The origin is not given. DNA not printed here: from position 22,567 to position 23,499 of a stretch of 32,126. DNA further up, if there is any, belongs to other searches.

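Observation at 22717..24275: Cluster of three paralogous TrbC/VirB2-like 'pilin' genes, one an internal tandem duplication, with no secretion machinery nearby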

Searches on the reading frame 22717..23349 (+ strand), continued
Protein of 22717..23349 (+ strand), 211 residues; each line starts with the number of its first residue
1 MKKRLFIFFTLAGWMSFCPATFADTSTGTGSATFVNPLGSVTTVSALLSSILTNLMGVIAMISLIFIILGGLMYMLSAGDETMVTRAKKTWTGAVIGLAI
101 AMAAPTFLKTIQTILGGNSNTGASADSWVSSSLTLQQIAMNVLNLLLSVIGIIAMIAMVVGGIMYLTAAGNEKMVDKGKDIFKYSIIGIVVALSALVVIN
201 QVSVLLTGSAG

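Call 41: find_related_loci(query=A2, collection=genome_contigs, flank=10000)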
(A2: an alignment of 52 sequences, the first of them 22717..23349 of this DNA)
Query A2 (211 aa) in genome_contigs; peptide patterns used: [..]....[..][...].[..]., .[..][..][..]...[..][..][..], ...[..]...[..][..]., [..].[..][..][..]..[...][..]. (x = any residue, [..] = any of these).
559 stretches matched a pattern; 214 encode a relative of the query (tblastn E <= 1e-3); the best 80 are kept; 80 distinct loci.
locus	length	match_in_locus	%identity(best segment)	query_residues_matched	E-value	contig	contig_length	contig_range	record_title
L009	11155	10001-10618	70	2-209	7e-89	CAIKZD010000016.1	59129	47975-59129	uncultured bacterium isolate AlinenLipids_bin-5474 genome assembly, contig: bin-5474:16/22, whole genome shotgun sequenc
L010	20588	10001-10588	74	5-209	1e-81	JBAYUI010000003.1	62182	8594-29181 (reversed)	MAG: Parcubacteria group bacterium isolate SO_2016_LW3_31 scaffold00696_LW162_2016, whole genome shotgun sequence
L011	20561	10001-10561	70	22-208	3e-71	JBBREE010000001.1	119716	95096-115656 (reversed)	MAG: Candidatus Moraniibacteriota bacterium isolate Co_metawrap_2488 Cmw_2488_k141_5770507_length_119716_cov_11.0000, wh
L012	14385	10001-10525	60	34-210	6e-63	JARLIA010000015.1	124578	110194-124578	MAG: Candidatus Paceibacterota bacterium isolate MAG_BA90 MetaBAT2_Bin_90_Anoxic_k141_2860060, whole genome shotgun sequ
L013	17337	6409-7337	62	34-210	2e-62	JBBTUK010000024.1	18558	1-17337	MAG: Patescibacteria group bacterium isolate H41-bin156_1 H41_bin156_1_000000000024, whole genome shotgun sequence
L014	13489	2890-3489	59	8-210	4e-62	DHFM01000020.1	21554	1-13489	MAG TPA_asm: Candidatus Moranbacteria bacterium UBA4824 UBA4824_contig_190499, whole genome shotgun sequence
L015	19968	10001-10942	64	23-210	3e-62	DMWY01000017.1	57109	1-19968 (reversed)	MAG TPA_asm: Candidatus Moraniibacteriota bacterium isolate UBA12116 contig_489, whole genome shotgun sequence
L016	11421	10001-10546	61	25-210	1e-60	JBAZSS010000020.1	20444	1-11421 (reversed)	MAG: Parcubacteria group bacterium isolate SO_2017_GW1_179 NODE_10154_length_20444_cov_1.110646_OW334_2017, whole genome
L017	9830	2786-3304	63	23-206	1e-59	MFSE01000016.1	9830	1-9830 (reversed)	MAG: Candidatus Moranbacteria bacterium RIFOXYA12_FULL_35_19 rifixya3_full_scaffold_3571, whole genome shotgun sequence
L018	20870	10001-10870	56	18-209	3e-58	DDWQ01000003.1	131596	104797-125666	MAG TPA_asm: Candidatus Moranbacteria bacterium UBA2282 UBA2282_contig_4407, whole genome shotgun sequence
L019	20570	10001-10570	60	23-208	2e-56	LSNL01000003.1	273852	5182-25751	MAG: Parcubacteria group bacterium M10-OD1-1 Contig6633, whole genome shotgun sequence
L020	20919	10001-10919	57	34-211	4e-56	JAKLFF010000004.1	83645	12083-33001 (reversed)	MAG: Patescibacteria group bacterium isolate RA.bin150 RA.bin150_4, whole genome shotgun sequence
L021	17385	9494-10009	61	34-206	1e-55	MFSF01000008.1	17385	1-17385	MAG: Candidatus Moranbacteria bacterium RIFOXYA12_FULL_44_15 rifixya3_full_scaffold_1621, whole genome shotgun sequence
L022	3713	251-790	54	24-211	6e-55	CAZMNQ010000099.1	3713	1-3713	MAG TPA_asm: uncultured Bdellovibrionales bacterium isolate SRP118108_co4_325 genome assembly, contig: NODE_33038_length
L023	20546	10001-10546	58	25-209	1e-54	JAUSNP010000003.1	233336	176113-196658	MAG: Candidatus Moraniibacteriota bacterium isolate E19_metabat.bin.91 E19_k141_683413, whole genome shotgun sequence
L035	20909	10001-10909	49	34-209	1e-49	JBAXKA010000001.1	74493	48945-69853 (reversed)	MAG: Candidatus Moraniibacteriota bacterium isolate ELA389 MAG389_1, whole genome shotgun sequence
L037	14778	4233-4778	47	19-206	1e-48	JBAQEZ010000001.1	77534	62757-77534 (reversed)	MAG: Candidatus Moraniibacteriota bacterium isolate MFD12003_ilm_asm_bin65 k127_2319, whole genome shotgun sequence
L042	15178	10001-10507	52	33-206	2e-47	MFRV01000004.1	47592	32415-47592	MAG: Candidatus Moranbacteria bacterium RIFCSPHIGHO2_01_FULL_54_31 rifcsphigho2_01_scaffold_1423, whole genome shotgun s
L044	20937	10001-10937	51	26-210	7e-47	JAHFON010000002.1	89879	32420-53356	MAG: Candidatus Moraniibacteriota bacterium isolate nzgw504 NODE_200_length_89880_cov_3.794360, whole genome shotgun seq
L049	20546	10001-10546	47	24-206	3e-46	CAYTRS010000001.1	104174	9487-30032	MAG TPA_asm: uncultured Bdellovibrionales bacterium isolate binchicken_co220_120 genome assembly, contig: NODE_74_length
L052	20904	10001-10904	52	36-210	5e-46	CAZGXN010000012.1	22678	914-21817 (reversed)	MAG TPA_asm: uncultured Bdellovibrionales bacterium isolate ERP113451_co1_249 genome assembly, contig: NODE_2581_length_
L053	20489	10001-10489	51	36-206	6e-46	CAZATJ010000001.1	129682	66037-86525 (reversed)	MAG TPA_asm: uncultured Bdellovibrionales bacterium isolate ERP113451_co3_238 genome assembly, contig: NODE_32_length_12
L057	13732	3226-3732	48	29-206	4e-45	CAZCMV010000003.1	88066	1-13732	MAG TPA_asm: uncultured Bdellovibrionales bacterium isolate SRP192927_co1_222 genome assembly, contig: NODE_235_length_8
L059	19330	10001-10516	48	27-206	1e-44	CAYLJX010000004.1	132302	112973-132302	MAG TPA_asm: uncultured Bdellovibrionales bacterium isolate SRP342105_co1_463 genome assembly, contig: NODE_145_length_1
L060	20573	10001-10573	49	18-206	1e-44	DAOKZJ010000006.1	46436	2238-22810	MAG TPA_asm: Candidatus Moraniibacteriota bacterium isolate AMR_MDS_0047 NODE_491_length_46436_cov_10.703542, whole geno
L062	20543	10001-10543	49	23-206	3e-44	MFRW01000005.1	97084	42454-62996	MAG: Candidatus Moranbacteria bacterium RIFCSPHIGHO2_01_FULL_55_24 rifcsphigho2_01_scaffold_504, whole genome shotgun se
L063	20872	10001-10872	45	1-208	1e-46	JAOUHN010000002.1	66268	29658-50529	MAG: Candidatus Moraniibacteriota bacterium isolate 4_1_May_SF_Bin64 4_1_May_SF_Bin64_scaffold_127_c1, whole genome shot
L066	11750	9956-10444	49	36-207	5e-44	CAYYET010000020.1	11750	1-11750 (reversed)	MAG TPA_asm: uncultured Bdellovibrionales bacterium isolate SRP135725_co1_601 genome assembly, contig: NODE_7601_length_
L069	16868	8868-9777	45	19-209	2e-43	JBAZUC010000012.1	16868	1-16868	MAG: Parcubacteria group bacterium isolate SO_2017_GW1_218 NODE_12804_length_16868_cov_1.341497_OW334_2017, whole genome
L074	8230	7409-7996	51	12-208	2e-42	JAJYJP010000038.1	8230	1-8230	MAG: bacterium isolate DBS2-1.bin163 NODE_17326_length_8230_cov_5.149574, whole genome shotgun sequence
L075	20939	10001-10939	41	18-209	2e-42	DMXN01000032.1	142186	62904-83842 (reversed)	MAG TPA_asm: Candidatus Moraniibacteriota bacterium isolate UBA11696 contig_369, whole genome shotgun sequence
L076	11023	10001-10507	50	33-206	3e-42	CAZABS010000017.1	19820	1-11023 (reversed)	MAG TPA_asm: uncultured Bdellovibrionales bacterium isolate SRP286056_co1_739 genome assembly, contig: NODE_3245_length_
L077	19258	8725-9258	45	33-211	5e-42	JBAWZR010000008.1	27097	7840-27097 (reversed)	MAG: Candidatus Moraniibacteriota bacterium isolate ELA120 MAG120_8, whole genome shotgun sequence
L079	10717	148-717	49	16-207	7e-42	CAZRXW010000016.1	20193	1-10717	MAG TPA_asm: uncultured Bdellovibrionales bacterium isolate SRP342105_co1_42 genome assembly, contig: NODE_3544_length_2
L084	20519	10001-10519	51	27-203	4e-40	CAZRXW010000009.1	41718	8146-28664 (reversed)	MAG TPA_asm: uncultured Bdellovibrionales bacterium isolate SRP342105_co1_42 genome assembly, contig: NODE_1149_length_4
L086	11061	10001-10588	39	1-209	7e-40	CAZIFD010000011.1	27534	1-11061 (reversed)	MAG TPA_asm: uncultured Bdellovibrionales bacterium isolate binchicken_co168_52 genome assembly, contig: NODE_3011_lengt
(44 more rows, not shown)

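Call 45: search_protein_families(library=pfam, proteins=[L044:4630-6414:+, L053:5396-7297:+, L042:1914-3758:+, L042:3850-5610:-, L042:5633-7441:-, L066:4021-6882:-, L007:13625-14857:-, L007:14873-15595:-, L052:12256-13905:-, L077:11155-12471:-], max_evalue=0.01)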
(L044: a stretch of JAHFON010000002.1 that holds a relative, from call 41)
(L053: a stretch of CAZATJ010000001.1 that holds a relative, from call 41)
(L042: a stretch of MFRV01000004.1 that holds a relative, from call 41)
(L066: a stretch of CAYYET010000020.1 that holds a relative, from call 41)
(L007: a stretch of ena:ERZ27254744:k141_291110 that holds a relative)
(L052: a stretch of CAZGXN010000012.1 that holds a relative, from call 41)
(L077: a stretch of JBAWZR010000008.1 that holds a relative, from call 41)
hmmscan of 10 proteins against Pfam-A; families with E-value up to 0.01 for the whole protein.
L044:4630-6414:+ (595 aa): 9 families
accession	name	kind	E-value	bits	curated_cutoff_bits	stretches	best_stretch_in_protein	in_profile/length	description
PF00009.33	GTP_EFTU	-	1.7e-53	181.4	26.5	1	2-189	2-187/188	Elongation factor Tu GTP binding domain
PF21018.2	BipA_C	-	1.5e-40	137.8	23.8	1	476-584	1-109/110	TypA/BipA C-terminal domain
PF00679.30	EFG_C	-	9.6e-18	64.4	27.9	1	389-472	3-86/89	Elongation factor G C-terminus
PF03144.31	GTP_EFTU_D2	-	1.1e-15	58.2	30.3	1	213-283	1-73/73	Elongation factor Tu domain 2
PF22042.2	EF-G_D2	-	1.4e-11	44.8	27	1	204-284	7-83/84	Elongation factor G domain 2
PF01926.29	MMR_HSR1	-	1.8e-07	31.7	21.9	1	6-123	2-113/113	50S ribosome-binding GTPase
PF02421.24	FeoB_N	-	3.7e-05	23.7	27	1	46-135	31-126/156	Ferrous iron transport protein B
PF09439.16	SRPRB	-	0.00026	20.9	25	1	5-95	5-82/178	Signal recognition particle receptor beta subunit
PF00735.24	Septin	-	0.0092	15.7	26.2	0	6-75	7-75/280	Septin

L053:5396-7297:+ (634 aa): 9 families
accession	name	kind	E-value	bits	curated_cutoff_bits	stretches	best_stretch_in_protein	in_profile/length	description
PF00009.33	GTP_EFTU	-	1.3e-52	178.6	26.5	1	41-222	2-181/188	Elongation factor Tu GTP binding domain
PF21018.2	BipA_C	-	1.1e-38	131.8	23.8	1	516-623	2-109/110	TypA/BipA C-terminal domain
PF00679.30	EFG_C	-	6.8e-19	68.1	27.9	1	428-513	3-88/89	Elongation factor G C-terminus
PF03144.31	GTP_EFTU_D2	-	2.1e-14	54.1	30.3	1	252-322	1-73/73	Elongation factor Tu domain 2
PF22042.2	EF-G_D2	-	1.4e-09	38.3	27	1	243-323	7-83/84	Elongation factor G domain 2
PF01926.29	MMR_HSR1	-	3.1e-07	30.9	21.9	1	45-162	2-113/113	50S ribosome-binding GTPase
PF02421.24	FeoB_N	-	0.00012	22.1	27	1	85-169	31-121/156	Ferrous iron transport protein B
PF09439.16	SRPRB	-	0.00045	20.1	25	1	44-134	5-82/178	Signal recognition particle receptor beta subunit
PF00735.24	Septin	-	0.0074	16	26.2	0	44-114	6-75/280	Septin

L042:1914-3758:+ (615 aa): 9 families
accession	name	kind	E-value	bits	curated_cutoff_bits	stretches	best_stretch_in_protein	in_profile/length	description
PF00009.33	GTP_EFTU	-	8.3e-54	182.5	26.5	1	22-208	2-186/188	Elongation factor Tu GTP binding domain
PF21018.2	BipA_C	-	8.3e-39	132.2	23.8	1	497-604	2-109/110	TypA/BipA C-terminal domain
PF00679.30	EFG_C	-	6.5e-19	68.2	27.9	1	409-493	3-87/89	Elongation factor G C-terminus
PF03144.31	GTP_EFTU_D2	-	4.6e-16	59.5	30.3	1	233-303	1-73/73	Elongation factor Tu domain 2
PF22042.2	EF-G_D2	-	1.3e-10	41.7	27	1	224-304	7-83/84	Elongation factor G domain 2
PF01926.29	MMR_HSR1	-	6.9e-07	29.8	21.9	1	26-143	2-113/113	50S ribosome-binding GTPase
PF02421.24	FeoB_N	-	2.8e-05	24.1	27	1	66-182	31-144/156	Ferrous iron transport protein B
PF09439.16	SRPRB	-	0.0054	16.6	25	0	25-115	5-82/178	Signal recognition particle receptor beta subunit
PF04548.22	AIG1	-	0.0094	15.7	27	0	66-111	33-78/212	AIG1 family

L042:3850-5610:- (586 aa): 3 families
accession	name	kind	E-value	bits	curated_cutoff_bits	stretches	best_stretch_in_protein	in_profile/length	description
PF00295.23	Glyco_hydro_28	-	1.9e-34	119.7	22.9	1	154-499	7-308/324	Glycosyl hydrolases family 28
PF12708.12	Pect-lyase_RHGA_epim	-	1e-09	39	27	1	123-176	3-58/213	Rhamnogalacturonase A/epimerase, pectate lyase-like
PF13229.12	Beta_helix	-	3.4e-07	30.5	25.9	1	309-444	12-124/158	Right handed beta helix region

L042:5633-7441:- (602 aa): 2 families
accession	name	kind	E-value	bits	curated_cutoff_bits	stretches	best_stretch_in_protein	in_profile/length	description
PF13231.12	PMT_2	-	1.9e-10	41.6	26.1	1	106-214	23-131/160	Dolichyl-phosphate-mannose-protein mannosyltransferase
PF02366.24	PMT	-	6.5e-05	23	22.7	1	106-218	84-205/245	Dolichyl-phosphate-mannose-protein mannosyltransferase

L066:4021-6882:- (953 aa): 1 family
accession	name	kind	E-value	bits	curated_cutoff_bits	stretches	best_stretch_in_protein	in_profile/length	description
PF13231.12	PMT_2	-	1.1e-10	42.3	26.1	1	128-251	22-144/160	Dolichyl-phosphate-mannose-protein mannosyltransferase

L007:13625-14857:- (410 aa): 0 families

L007:14873-15595:- (240 aa): 0 families

L052:12256-13905:- (549 aa): 0 families

L077:11155-12471:- (438 aa): 0 families

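Call 47: search_protein_representatives(protein=window:22717-23349:+)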
Query: 211 residues. Proteins with E-value up to 0.001 (for the whole library): 17131; up to 1e-10: 885; up to 1e-30: 248. The best 150 are listed.
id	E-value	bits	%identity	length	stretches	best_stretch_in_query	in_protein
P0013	1.3e-73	263.3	69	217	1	20-208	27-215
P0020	2.2e-64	233.3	65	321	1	24-209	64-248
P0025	2.8e-63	229.6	65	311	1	26-207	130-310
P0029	1.4e-62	227.4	64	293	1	24-206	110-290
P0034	7.5e-62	225.0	63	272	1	24-206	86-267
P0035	1.1e-61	224.4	65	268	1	21-206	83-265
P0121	2.1e-61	223.5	61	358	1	11-206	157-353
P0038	1.0e-60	221.3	61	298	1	24-206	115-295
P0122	2.2e-57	210.4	61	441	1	30-211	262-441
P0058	4.3e-56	206.2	57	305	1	17-206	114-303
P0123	4.0e-55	203.0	60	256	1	22-206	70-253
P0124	6.9e-53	195.8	54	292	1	23-206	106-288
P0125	1.3e-51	191.6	58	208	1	29-210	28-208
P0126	7.2e-51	189.2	56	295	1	24-206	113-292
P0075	3.2e-50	187.1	57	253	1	20-208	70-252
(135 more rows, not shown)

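Call 48: search_solved_structures(query=A2, max_evalue=10, show_alignments=2)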
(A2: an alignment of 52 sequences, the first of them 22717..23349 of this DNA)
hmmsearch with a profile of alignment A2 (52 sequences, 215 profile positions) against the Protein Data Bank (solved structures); distinct sequences matched with E-value up to 10: 6.
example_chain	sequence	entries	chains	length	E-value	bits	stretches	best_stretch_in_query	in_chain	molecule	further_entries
1m2t_A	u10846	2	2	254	0.33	13.6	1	29-76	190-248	mistletoe lectin I A chain | Beta-galactoside-specific lectin 1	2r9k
3d7w_A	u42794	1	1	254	0.34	13.6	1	29-76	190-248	Beta-galactoside-specific lectin 1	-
5l26_A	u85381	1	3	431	0.37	13.5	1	127-169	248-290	Nucleoside permease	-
7rmy_A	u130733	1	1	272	0.43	13.3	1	95-189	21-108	De Novo designed tunable homodimer, D_3-337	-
8ss2_A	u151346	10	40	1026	0.89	12.2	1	56-115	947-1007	Glutamate receptor 2, Voltage-dependent calcium channel gamma-5 subunit chimera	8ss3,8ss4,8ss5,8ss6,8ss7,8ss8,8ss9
7ryy_A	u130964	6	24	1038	1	12.1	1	56-115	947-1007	Glutamate receptor 2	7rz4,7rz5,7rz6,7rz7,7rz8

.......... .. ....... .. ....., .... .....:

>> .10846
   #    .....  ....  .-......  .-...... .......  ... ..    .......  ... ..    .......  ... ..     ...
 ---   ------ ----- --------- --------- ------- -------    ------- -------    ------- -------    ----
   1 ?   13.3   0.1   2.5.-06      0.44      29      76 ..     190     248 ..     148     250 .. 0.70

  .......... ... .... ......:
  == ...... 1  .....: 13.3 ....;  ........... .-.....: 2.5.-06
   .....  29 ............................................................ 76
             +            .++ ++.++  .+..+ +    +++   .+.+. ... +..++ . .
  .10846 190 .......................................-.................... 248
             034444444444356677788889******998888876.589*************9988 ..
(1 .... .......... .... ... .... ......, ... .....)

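Call 49: predict_structure(alignment_id=A2)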
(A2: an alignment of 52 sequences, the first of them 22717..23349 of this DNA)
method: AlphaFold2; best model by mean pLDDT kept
length: 211 residues; sequences in the alignment: 52
mean_pLDDT: 76.9   pTM: 0.53
mean pLDDT of the five models: 76.9, 75.4, 75.1, 70.5, 69.6
residues with pLDDT >= 90: 58; 70-90: 90; 50-70: 39; < 50: 24
segments of 3 or more residues with pLDDT < 50: 1-22
pLDDT, mean of each block of 10 residues (from residue 1): 43 39 52 70 77 86 95 94 93 90 77 63 63 70 81 87 88 92 91 88 79 50
secondary structure, 60 per line:
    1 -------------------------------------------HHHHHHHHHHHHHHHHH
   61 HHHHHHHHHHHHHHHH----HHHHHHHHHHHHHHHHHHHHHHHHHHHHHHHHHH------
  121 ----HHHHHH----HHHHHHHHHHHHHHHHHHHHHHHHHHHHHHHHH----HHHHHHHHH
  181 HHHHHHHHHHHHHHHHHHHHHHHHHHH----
elements in order: H44-76 H81-114 H125-130 H135-167 H172-207

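Call 51: fold_search(model_id=the predicted structure, library=pdb)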
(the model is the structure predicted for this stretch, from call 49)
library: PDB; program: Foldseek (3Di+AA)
matches with E <= 10: 101; with E <= 0.001: 0
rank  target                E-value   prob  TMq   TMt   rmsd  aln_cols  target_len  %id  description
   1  5fej_B                5.1e-01  0.51  0.22  0.33  19.4       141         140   11  CopM in the Cu(I)-bound form (released 2016-09-07)
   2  5fej_A                7.2e-01  0.44  0.22  0.33  19.4       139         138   10  CopM in the Cu(I)-bound form (released 2016-09-07)
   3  8ivz_B                7.2e-01  0.44  0.25  0.31  21.3       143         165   10  Crystal structure of talin R7 in complex with KANK1 KN motif (released 2023-11-08)
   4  5ffe_B                1.0e+00  0.28  0.20  0.30  19.7       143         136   10  CopM in the Ag-bound form (by soaking) (released 2016-09-07)
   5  8dfu_0                1.1e+00  0.84  0.26  0.56   5.5        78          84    9  Cryo-EM structure of conjugation pili from Aeropyrum pernix (released 2023-03-22)
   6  6z0c_B                1.1e+00  0.33  0.29  0.31  11.2       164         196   12  Structure of in silico modelled artificial Maquette-3 protein (released 2021-03-17)
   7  6n63                  1.4e+00  0.23  0.24  0.33  12.0       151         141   12  Crystal structure of an Iron binding protein (released 2019-07-17)
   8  8ivz_A                1.4e+00  0.33  0.25  0.31  18.7       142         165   10  Crystal structure of talin R7 in complex with KANK1 KN motif (released 2023-11-08)
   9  5ffc_B                1.6e+00  0.18  0.20  0.31  19.4       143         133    8  CopM in the Cu(II)-bound form (released 2016-09-07)
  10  5ffd                  1.8e+00  0.25  0.23  0.34  19.6       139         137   10  CopM in the Ag-bound form (by co-crystallization) (released 2016-09-07)
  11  1o5h_A                1.8e+00  0.23  0.25  0.27  12.1       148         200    9  Crystal structure of formiminotetrahydrofolate cyclodeaminase (TM1560) from Thermotoga maritima at 2.80 A resolution (released 2003-09-30)
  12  5ffe_A                1.9e+00  0.28  0.23  0.35  18.5       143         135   11  CopM in the Ag-bound form (by soaking) (released 2016-09-07)
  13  5ffa                  1.9e+00  0.20  0.21  0.32  19.0       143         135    9  CopM (with an N-terminal His-tag) in the apo form (released 2016-09-07)
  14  3q84_H                1.9e+00  0.18  0.28  0.22  31.2       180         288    6  Crystal structure of human PACSIN 1 F-BAR domain (released 2012-02-22)
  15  3q84_A                1.9e+00  0.16  0.27  0.21  31.3       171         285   10  Crystal structure of human PACSIN 1 F-BAR domain (released 2012-02-22)
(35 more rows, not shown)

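Call 62: search_protein_families(library=ncbifam, proteins=[window:22717-23349:+], max_evalue=0.01)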
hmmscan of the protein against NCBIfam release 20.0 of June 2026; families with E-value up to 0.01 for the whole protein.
window:22717-23349:+ (211 aa): 1 family
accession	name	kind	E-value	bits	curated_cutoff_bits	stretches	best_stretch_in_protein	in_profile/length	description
NF045849.1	ICE_MMCAP2_0565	equivalog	5e-10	38.9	40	2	134-203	8-77/80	Mbov_0395 family pilin-like conjugal transfer protein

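Call 75: search_protein_families(library=pfam, alignment_id=A2, max_evalue=0.01)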
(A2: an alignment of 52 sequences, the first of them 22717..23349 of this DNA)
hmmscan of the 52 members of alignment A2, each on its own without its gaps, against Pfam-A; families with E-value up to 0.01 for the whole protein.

A. member 1, window:22717-23349:+ (211 aa): 2 families
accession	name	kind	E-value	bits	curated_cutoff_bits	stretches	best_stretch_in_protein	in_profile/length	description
PF18895.5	T4SS_pilin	-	3.1e-23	82.1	26.6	2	134-200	4-69/71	Type IV secretion system pilin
PF07843.16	DUF1634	-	0.0079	16.7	27.5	0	56-118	5-47/102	Protein of unknown function (DUF1634)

B. families by the number of members that match (of 52 scanned): 15 families
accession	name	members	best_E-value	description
PF18895.5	T4SS_pilin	52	2.9e-25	Type IV secretion system pilin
PF04956.18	TrbC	38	5.7e-14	TrbC/VIRB2 pilin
PF19607.4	DUF6112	17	0.00048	Family of unknown function (DUF6112)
PF07843.16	DUF1634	16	3.6e-05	Protein of unknown function (DUF1634)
PF04290.18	DctQ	5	1.9e-05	Tripartite ATP-independent periplasmic transporters, DctQ component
PF20990.2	DUF2207_C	4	1.6e-05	Predicted membrane protein (DUF2207) C-terminal domain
PF10066.14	DUF2304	4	0.0022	Uncharacterized conserved protein (DUF2304)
PF20303.3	YLATT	3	0.0017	YEATS-Like-Associating Three TM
PF10717.14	ODV-E18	3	0.0045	Occlusion-derived virus envelope protein ODV-E18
PF13572.11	DUF4134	2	0.0083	Domain of unknown function (DUF4134)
PF19942.4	DUF6404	1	0.0001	Family of unknown function (DUF6404)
PF02322.20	Cyt_bd_oxida_II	1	0.00023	Cytochrome bd terminal oxidase subunit II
PF02308.21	MgtC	1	0.00042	MgtC family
PF13105.11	DUF3959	1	0.0008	Protein of unknown function (DUF3959)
PF12955.13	Vps3844_C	1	0.0067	Vacuolar sorting protein Vps3844, C-terminal domain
